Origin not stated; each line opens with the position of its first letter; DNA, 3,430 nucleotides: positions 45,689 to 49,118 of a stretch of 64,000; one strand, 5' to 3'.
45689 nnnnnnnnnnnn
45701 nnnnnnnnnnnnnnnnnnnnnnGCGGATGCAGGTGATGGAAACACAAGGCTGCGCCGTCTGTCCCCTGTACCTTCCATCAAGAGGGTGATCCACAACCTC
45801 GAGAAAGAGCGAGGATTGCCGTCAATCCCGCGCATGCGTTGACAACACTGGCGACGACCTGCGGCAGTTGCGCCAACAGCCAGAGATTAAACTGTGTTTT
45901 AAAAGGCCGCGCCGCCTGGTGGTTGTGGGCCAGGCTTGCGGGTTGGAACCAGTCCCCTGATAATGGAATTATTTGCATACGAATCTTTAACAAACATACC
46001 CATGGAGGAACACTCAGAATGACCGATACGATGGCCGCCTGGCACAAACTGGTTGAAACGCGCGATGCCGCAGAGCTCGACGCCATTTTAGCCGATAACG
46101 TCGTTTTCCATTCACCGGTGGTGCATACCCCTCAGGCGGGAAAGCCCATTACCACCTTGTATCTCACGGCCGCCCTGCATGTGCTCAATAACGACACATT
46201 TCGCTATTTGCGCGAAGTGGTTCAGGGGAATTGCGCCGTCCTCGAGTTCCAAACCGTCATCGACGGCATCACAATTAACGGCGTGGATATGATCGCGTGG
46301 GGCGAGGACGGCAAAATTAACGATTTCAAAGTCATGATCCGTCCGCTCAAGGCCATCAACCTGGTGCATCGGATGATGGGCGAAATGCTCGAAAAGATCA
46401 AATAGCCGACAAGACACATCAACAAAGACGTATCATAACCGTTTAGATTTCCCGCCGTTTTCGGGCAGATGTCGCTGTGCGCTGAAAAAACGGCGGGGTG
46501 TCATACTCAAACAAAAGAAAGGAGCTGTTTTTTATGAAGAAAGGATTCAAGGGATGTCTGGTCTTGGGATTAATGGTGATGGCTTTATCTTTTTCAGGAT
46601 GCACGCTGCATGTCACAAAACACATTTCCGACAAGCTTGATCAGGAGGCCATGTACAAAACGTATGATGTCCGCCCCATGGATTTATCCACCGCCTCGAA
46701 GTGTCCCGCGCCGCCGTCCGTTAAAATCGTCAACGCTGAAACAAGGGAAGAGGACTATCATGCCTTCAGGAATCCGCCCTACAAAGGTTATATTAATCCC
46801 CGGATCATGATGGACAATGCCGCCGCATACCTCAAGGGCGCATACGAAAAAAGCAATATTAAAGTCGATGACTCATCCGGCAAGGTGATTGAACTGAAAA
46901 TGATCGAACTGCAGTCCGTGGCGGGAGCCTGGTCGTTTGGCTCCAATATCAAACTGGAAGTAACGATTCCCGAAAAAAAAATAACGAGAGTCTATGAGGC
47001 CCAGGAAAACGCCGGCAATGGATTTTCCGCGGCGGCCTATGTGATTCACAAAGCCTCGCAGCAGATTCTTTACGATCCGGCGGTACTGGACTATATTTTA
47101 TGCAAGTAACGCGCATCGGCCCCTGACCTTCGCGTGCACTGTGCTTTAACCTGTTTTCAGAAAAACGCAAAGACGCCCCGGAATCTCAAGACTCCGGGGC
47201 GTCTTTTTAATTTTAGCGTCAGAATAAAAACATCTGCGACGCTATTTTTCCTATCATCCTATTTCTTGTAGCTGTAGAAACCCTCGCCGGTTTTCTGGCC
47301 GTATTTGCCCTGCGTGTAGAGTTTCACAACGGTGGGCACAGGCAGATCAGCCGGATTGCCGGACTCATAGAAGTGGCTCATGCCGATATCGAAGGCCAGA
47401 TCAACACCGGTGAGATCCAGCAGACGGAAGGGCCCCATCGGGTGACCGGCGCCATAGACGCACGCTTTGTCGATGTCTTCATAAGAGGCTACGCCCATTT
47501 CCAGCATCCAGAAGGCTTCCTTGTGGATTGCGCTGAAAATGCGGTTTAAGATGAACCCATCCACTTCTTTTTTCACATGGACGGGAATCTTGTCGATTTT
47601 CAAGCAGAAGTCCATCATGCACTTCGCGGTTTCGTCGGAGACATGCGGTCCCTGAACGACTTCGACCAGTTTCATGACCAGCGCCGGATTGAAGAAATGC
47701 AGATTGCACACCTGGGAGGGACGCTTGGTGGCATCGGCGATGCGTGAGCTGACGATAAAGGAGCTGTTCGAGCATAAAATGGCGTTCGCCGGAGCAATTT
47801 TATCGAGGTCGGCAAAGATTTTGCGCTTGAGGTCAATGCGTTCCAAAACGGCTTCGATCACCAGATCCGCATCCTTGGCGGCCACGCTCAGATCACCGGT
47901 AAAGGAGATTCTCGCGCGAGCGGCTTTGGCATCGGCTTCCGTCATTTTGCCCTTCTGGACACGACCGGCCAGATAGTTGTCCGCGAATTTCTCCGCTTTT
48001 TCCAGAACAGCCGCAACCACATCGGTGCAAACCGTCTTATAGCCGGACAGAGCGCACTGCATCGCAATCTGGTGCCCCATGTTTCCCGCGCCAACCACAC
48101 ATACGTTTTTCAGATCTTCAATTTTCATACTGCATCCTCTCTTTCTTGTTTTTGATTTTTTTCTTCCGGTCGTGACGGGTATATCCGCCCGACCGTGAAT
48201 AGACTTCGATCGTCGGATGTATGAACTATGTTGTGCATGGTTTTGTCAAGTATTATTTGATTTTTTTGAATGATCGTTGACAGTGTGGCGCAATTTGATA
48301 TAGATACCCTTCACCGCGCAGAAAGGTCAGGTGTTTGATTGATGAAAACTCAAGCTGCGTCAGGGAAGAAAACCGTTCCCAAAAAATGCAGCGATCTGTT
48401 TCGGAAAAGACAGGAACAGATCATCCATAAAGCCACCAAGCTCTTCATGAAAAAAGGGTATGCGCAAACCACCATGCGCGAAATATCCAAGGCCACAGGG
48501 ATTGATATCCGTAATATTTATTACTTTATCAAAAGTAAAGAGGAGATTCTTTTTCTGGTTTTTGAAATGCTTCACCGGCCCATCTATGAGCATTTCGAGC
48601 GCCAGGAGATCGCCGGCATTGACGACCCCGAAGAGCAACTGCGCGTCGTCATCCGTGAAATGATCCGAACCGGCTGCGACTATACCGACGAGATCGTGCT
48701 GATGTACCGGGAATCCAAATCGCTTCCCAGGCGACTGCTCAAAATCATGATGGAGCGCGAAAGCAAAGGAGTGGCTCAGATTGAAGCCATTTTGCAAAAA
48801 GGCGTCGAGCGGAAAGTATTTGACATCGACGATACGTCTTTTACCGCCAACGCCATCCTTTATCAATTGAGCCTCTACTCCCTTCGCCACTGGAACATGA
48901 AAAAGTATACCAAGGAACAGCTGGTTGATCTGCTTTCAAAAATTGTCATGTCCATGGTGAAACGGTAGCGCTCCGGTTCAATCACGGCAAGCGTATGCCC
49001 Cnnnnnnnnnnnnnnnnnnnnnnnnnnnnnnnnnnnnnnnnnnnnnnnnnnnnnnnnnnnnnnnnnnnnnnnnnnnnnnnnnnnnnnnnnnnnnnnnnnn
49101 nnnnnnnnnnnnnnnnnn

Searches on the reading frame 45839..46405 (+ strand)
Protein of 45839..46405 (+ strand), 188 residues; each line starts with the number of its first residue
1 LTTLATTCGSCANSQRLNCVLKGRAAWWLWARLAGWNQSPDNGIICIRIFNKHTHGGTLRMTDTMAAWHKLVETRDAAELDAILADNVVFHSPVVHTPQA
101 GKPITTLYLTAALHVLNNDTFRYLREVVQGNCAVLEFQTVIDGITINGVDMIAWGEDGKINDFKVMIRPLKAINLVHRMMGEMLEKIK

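Call 62: search_protein_families(library=pfam, proteins=[window:45839-46405:+], max_evalue=0.0001)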
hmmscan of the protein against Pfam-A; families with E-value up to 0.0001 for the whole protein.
window:45839-46405:+ (188 aa): 1 family
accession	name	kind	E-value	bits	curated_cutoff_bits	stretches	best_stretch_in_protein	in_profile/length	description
PF12680.13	SnoaL_2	-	1e-07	32.9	27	1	67-161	3-100/102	SnoaL-like domain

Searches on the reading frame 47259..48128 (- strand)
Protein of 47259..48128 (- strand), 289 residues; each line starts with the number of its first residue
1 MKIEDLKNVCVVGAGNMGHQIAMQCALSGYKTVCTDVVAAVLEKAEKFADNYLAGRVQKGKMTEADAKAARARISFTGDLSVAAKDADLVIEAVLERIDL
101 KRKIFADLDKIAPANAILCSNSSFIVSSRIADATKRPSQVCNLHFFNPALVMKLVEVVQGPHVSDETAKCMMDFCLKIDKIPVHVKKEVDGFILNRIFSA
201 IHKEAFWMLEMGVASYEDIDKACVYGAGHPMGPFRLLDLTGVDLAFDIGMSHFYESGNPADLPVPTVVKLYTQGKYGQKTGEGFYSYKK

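Call 62: search_protein_families(library=pfam, proteins=[window:47259-48128:-], max_evalue=0.0001)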
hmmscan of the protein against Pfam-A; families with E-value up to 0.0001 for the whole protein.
window:47259-48128:- (289 aa): 2 families
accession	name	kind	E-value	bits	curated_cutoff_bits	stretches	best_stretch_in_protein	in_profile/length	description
PF02737.24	3HCDH_N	-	8.3e-59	199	22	1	8-187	1-178/180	3-hydroxyacyl-CoA dehydrogenase, NAD binding domain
PF00725.27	3HCDH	-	7.3e-27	94.2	22.1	1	191-287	1-97/97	3-hydroxyacyl-CoA dehydrogenase, C-terminal domain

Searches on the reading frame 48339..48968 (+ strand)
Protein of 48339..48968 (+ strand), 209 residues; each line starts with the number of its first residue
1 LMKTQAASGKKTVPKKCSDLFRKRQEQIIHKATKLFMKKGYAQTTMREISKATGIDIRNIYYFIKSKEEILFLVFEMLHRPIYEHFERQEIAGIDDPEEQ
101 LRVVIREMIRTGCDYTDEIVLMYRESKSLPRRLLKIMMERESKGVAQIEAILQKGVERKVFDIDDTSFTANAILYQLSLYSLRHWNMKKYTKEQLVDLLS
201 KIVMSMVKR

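Call 62: search_protein_families(library=pfam, proteins=[window:48339-48968:+], max_evalue=0.0001)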
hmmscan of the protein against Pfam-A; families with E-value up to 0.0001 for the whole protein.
window:48339-48968:+ (209 aa): 2 families
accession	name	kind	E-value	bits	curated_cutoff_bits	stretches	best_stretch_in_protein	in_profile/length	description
PF17932.6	TetR_C_24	-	6e-12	46.3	26.4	1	95-177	2-84/114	Tetracyclin repressor-like, C-terminal domain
PF00440.29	TetR_N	-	8.9e-11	41.8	24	1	28-71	1-44/47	Bacterial regulatory proteins, tetR family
